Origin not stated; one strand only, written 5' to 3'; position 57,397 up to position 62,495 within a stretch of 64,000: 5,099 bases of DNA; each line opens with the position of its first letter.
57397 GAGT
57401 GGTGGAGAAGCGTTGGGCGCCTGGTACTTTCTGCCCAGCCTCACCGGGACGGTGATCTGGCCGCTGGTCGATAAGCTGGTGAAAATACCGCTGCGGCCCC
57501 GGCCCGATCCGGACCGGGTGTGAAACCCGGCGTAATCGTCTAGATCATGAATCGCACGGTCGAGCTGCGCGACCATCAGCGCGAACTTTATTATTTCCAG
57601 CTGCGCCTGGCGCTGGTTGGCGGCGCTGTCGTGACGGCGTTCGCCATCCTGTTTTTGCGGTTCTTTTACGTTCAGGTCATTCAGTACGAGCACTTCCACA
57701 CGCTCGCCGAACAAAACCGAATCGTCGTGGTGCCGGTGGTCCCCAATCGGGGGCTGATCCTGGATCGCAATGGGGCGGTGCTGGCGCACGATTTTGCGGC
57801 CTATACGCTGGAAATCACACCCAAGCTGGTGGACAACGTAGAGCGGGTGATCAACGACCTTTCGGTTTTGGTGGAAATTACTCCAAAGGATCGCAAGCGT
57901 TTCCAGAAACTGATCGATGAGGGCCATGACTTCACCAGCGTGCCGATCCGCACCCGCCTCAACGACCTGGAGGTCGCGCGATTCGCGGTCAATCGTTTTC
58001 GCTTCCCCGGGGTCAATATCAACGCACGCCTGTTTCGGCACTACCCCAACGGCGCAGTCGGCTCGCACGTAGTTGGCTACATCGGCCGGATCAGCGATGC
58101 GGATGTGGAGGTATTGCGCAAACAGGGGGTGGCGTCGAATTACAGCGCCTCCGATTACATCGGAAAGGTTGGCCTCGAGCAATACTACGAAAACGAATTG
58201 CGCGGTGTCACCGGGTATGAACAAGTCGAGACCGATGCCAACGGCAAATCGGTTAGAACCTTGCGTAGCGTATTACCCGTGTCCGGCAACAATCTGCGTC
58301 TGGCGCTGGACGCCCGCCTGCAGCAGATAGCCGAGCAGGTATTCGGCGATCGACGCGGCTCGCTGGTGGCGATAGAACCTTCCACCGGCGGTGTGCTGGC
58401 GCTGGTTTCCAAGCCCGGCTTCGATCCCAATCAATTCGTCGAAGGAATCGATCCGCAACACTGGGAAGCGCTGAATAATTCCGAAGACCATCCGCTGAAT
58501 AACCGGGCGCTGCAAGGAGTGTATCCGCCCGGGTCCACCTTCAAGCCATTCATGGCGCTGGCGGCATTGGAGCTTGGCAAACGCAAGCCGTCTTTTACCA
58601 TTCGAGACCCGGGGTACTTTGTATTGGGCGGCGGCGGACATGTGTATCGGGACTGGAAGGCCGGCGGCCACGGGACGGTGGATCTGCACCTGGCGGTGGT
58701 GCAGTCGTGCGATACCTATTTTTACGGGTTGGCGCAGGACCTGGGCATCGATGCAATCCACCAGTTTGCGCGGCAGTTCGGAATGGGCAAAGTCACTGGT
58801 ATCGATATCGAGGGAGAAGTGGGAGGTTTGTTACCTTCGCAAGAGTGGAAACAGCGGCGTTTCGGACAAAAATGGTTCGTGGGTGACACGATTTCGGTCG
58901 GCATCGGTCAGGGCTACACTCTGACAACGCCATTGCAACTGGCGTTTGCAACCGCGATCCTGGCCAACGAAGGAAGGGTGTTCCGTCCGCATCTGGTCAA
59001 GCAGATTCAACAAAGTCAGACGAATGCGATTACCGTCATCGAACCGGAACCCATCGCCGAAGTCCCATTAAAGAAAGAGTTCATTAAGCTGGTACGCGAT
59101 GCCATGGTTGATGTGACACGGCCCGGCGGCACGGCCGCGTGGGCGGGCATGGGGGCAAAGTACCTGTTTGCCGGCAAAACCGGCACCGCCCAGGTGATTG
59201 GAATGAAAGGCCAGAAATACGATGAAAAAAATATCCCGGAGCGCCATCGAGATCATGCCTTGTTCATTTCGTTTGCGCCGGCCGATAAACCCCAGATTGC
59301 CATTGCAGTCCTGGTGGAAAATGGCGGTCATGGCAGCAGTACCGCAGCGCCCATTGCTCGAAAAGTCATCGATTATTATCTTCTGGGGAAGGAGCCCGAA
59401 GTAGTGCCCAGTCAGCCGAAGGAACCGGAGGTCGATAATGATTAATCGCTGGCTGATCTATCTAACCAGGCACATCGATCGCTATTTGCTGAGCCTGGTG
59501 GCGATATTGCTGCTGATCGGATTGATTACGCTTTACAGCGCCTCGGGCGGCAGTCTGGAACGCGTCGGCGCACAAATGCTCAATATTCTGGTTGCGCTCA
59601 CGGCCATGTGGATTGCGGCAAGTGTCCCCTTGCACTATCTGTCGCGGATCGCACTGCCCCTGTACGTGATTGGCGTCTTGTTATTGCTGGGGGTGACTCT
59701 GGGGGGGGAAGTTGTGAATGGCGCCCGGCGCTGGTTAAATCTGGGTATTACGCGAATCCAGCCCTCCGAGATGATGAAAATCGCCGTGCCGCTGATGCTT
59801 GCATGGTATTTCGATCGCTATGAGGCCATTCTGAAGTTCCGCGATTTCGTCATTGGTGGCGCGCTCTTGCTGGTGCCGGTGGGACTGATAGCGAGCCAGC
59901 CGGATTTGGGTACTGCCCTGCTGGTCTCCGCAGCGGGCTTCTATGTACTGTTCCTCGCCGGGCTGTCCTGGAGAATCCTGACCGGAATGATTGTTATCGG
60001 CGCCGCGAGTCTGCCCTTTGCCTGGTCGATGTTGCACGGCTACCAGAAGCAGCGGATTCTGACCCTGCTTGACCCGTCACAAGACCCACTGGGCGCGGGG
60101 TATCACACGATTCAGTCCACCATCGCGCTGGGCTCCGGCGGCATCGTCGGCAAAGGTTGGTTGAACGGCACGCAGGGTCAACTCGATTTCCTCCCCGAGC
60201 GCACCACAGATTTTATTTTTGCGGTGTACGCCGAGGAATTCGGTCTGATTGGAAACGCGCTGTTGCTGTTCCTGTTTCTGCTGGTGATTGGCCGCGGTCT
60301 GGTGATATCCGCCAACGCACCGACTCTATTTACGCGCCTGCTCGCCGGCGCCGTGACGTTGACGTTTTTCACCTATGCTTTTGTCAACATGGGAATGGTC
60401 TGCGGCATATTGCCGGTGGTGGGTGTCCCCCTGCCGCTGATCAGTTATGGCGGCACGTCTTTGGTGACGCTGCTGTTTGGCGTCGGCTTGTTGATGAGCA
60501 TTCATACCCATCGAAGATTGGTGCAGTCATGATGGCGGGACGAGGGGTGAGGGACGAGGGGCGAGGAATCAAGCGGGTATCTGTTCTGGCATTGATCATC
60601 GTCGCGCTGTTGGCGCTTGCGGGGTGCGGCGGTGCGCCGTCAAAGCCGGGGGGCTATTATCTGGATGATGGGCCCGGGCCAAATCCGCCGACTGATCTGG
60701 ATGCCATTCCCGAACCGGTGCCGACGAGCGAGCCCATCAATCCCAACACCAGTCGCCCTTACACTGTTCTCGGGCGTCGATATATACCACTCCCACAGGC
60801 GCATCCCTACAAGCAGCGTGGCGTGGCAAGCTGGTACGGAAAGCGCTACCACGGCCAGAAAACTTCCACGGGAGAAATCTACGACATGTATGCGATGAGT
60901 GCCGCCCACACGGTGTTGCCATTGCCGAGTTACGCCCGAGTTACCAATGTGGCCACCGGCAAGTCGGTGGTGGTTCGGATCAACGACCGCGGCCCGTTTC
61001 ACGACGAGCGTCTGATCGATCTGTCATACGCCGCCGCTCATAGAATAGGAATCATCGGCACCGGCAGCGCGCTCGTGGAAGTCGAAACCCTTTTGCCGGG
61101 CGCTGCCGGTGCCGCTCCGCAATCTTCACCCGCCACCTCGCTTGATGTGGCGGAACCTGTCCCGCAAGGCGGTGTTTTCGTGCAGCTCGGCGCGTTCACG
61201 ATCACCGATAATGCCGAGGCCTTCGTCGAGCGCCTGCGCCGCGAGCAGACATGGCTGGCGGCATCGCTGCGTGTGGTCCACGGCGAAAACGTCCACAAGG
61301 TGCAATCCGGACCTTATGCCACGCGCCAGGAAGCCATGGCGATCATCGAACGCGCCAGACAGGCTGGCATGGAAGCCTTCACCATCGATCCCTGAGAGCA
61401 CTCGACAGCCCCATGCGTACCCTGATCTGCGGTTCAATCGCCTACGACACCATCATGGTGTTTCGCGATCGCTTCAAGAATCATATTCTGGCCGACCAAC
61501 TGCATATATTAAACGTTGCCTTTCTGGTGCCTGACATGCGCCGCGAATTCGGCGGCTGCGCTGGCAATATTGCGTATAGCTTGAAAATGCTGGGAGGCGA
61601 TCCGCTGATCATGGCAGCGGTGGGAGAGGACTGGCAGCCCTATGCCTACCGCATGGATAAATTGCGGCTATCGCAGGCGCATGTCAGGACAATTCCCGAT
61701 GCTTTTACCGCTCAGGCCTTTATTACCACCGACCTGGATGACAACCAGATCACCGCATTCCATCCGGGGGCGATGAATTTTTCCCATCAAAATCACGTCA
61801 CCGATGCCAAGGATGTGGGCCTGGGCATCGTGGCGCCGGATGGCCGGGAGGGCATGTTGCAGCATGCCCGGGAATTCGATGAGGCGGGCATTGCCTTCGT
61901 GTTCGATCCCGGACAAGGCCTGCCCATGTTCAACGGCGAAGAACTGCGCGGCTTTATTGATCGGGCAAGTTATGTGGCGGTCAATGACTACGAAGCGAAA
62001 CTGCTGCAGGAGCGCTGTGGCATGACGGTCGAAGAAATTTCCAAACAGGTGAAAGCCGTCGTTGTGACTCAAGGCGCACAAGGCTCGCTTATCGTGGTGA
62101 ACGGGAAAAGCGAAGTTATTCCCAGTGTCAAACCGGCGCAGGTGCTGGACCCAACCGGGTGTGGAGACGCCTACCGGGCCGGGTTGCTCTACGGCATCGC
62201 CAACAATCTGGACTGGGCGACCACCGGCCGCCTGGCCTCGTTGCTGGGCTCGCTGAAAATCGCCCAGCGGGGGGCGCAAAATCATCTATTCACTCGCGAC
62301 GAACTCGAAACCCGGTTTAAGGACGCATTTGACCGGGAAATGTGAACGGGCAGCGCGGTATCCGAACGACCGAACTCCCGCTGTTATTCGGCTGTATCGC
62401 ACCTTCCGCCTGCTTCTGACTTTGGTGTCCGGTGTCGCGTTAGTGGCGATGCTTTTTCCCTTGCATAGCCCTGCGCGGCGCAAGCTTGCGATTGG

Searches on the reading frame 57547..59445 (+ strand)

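Call 94: search_protein_families(library=pfam, proteins=[window:57547-59445:+], max_evalue=0.00001)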
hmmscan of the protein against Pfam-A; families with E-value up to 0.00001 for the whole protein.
window:57547-59445:+ (632 aa): 2 families
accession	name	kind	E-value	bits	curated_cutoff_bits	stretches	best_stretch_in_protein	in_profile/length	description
PF00905.27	Transpeptidase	-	2.1e-71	241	22.1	1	271-608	1-298/299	Penicillin binding protein transpeptidase domain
PF03717.20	PBP_dimer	-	1.3e-42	146.7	24.4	1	65-239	3-179/180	Penicillin-binding Protein dimerisation domain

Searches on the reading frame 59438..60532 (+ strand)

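Call 94: search_protein_families(library=pfam, proteins=[window:59438-60532:+], max_evalue=0.00001)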
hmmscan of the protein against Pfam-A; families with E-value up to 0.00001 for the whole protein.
window:59438-60532:+ (364 aa): 1 family
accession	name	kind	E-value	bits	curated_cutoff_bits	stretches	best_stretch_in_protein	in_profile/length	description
PF01098.24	FTSW_RODA_SPOVE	-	6.6e-105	351.4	26.4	1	18-360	4-355/356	Cell cycle protein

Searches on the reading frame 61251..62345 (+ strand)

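Call 94: search_protein_families(library=pfam, proteins=[window:61251-62345:+], max_evalue=0.00001)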
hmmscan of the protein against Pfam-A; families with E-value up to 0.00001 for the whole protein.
window:61251-62345:+ (364 aa): 1 family
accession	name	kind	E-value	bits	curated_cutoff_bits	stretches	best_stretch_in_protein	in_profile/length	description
PF00294.29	PfkB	-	7.1e-34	118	25.8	1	89-345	25-298/302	pfkB family carbohydrate kinase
